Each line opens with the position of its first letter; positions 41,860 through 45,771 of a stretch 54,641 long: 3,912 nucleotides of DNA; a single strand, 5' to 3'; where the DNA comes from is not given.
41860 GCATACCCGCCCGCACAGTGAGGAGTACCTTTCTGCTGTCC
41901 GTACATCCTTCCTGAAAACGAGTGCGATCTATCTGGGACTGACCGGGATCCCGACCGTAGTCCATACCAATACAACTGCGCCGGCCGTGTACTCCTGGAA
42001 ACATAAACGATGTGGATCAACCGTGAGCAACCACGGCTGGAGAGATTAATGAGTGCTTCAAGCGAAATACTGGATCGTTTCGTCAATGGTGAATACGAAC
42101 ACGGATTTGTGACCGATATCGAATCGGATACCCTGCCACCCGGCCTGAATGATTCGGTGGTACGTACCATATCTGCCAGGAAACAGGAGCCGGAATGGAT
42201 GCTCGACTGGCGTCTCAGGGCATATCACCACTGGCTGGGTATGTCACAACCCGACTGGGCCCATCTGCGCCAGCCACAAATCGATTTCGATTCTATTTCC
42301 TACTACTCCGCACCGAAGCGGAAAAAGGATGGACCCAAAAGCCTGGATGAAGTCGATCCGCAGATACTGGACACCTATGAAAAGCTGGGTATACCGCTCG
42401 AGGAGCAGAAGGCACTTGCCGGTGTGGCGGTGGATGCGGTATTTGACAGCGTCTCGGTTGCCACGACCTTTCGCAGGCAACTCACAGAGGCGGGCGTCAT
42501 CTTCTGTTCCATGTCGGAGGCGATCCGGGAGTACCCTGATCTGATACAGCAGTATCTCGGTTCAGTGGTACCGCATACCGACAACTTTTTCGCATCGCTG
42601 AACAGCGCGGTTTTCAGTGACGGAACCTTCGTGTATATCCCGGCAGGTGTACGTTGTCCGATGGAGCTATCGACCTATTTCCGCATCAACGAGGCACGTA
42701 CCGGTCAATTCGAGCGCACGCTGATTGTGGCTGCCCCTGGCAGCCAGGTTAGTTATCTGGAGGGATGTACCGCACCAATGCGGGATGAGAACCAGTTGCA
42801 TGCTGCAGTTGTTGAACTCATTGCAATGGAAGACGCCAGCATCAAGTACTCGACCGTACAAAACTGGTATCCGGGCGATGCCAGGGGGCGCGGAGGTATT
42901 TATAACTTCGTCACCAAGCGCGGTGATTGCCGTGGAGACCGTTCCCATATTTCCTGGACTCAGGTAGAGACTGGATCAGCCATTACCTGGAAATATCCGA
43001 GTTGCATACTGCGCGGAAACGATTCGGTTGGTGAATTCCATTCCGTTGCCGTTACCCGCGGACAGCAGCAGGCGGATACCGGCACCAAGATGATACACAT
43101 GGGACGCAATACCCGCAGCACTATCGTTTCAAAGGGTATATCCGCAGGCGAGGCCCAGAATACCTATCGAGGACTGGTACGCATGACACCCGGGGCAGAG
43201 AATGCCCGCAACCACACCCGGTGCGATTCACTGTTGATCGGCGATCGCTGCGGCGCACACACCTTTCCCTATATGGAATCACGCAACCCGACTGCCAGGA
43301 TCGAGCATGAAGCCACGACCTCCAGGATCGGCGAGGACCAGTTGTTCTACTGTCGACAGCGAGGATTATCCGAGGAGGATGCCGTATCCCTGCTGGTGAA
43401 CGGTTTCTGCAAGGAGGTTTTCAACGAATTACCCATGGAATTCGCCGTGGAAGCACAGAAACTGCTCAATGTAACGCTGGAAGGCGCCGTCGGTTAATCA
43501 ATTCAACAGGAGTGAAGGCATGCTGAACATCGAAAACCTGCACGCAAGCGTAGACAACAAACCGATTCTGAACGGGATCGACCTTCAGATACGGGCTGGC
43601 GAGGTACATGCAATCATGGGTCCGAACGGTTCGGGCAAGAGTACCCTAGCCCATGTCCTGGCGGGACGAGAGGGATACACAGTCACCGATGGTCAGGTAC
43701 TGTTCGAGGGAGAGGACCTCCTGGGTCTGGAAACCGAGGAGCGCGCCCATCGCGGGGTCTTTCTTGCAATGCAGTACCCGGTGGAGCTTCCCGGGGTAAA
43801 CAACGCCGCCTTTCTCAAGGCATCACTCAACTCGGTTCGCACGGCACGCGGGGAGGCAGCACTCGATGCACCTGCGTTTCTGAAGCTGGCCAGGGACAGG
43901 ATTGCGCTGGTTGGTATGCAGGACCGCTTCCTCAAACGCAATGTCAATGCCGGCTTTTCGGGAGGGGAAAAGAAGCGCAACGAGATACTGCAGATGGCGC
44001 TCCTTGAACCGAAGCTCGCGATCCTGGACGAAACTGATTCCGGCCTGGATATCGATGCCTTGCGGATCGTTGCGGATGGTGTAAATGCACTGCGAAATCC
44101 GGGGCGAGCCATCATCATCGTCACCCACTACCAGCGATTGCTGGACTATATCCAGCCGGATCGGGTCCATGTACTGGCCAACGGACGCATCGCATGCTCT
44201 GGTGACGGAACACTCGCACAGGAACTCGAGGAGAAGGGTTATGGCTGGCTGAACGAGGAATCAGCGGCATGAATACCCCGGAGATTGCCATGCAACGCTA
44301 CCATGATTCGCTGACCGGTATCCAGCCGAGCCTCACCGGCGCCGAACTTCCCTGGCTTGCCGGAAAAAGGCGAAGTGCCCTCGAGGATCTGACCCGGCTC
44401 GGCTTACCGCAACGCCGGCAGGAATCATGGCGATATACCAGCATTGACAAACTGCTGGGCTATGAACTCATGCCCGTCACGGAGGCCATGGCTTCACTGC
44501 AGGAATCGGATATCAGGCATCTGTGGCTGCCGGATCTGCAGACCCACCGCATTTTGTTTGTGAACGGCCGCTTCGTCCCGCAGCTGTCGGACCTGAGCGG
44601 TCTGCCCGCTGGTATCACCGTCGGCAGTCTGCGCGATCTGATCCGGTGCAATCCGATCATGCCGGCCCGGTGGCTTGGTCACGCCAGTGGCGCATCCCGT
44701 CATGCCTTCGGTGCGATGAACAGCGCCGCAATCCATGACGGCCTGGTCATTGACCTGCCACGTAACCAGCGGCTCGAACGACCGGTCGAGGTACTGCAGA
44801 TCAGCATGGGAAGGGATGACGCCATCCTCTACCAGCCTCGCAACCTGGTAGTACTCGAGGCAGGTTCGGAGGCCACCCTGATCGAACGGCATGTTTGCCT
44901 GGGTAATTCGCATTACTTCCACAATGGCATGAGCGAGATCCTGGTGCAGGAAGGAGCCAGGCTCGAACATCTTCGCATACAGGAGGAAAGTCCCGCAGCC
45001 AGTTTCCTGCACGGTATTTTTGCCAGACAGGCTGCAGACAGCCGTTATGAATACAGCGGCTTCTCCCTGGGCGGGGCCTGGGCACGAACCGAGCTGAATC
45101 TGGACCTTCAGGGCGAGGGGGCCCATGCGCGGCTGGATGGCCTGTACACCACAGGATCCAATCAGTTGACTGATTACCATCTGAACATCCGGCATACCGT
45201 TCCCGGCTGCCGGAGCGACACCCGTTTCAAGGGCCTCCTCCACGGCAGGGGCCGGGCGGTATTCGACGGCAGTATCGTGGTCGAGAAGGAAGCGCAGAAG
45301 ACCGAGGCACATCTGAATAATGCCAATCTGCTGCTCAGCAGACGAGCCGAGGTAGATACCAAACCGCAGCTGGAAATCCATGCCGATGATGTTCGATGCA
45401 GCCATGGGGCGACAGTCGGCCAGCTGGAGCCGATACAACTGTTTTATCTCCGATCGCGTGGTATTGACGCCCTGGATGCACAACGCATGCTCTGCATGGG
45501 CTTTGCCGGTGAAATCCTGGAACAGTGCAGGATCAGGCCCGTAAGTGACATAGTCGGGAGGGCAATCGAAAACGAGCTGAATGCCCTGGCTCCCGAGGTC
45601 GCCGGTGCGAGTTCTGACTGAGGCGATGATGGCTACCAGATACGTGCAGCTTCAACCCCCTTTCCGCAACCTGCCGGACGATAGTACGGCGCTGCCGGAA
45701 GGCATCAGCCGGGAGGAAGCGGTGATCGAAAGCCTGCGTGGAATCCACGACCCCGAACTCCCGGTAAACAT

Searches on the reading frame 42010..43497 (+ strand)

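Call 9: search_protein_families(library=pfam, proteins=[window:42010-43497:+], max_evalue=0.001)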
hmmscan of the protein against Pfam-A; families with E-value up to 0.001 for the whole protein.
window:42010-43497:+ (495 aa): 2 families
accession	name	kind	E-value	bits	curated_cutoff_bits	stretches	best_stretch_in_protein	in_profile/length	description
PF01458.23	SUFBD_core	-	1.7e-77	260.5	27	1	224-466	1-232/232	SUF system FeS cluster assembly, SufBD core domain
PF19295.5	SufBD_N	-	3.8e-11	43.4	23.5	1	155-216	106-166/172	SufBD protein N-terminal region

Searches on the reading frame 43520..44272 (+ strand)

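Call 9: search_protein_families(library=pfam, proteins=[window:43520-44272:+], max_evalue=0.001)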
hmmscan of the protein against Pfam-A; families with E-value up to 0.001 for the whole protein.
window:43520-44272:+ (250 aa): 6 families
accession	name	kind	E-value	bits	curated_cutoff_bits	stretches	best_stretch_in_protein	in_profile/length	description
PF00005.33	ABC_tran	-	8.4e-24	85.2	25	1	17-172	1-135/137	ABC transporter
PF02463.25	SMC_N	-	2.2e-06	27.7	40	0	28-44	25-41/220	RecF/RecN/SMC N terminal domain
PF13304.12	AAA_21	-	5.2e-06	27.2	27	0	30-44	2-16/304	AAA domain, putative AbiEii toxin, Type IV TA system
PF13238.12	AAA_18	-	0.00015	22.7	29.4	0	32-74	3-44/128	AAA domain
PF13555.12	AAA_29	-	0.00065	19.8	27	0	21-43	16-38/61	P-loop containing region of AAA domain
PF13521.12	AAA_28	-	0.00073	20.2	27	0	31-55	3-27/164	AAA domain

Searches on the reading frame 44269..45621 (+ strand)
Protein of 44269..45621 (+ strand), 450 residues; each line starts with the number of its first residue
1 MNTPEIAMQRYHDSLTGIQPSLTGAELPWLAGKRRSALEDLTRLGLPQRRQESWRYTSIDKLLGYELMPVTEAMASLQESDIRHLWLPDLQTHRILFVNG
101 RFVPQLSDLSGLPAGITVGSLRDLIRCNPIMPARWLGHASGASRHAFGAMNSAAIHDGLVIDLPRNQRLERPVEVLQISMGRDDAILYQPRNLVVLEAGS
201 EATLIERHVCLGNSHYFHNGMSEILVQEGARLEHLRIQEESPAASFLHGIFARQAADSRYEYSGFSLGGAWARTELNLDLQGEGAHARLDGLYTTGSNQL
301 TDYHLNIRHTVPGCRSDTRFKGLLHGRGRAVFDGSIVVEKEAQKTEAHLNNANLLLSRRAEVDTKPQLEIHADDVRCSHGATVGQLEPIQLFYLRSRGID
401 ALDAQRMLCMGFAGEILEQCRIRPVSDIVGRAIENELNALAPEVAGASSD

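Call 9: search_protein_families(library=pfam, proteins=[window:44269-45621:+], max_evalue=0.001)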
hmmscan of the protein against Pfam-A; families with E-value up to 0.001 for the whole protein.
window:44269-45621:+ (450 aa): 2 families
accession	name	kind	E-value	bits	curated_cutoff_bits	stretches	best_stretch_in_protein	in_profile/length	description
PF01458.23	SUFBD_core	-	1.3e-77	260.8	27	1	186-412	8-232/232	SUF system FeS cluster assembly, SufBD core domain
PF19295.5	SufBD_N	-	3.2e-22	79.4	23.5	1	9-175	5-172/172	SufBD protein N-terminal region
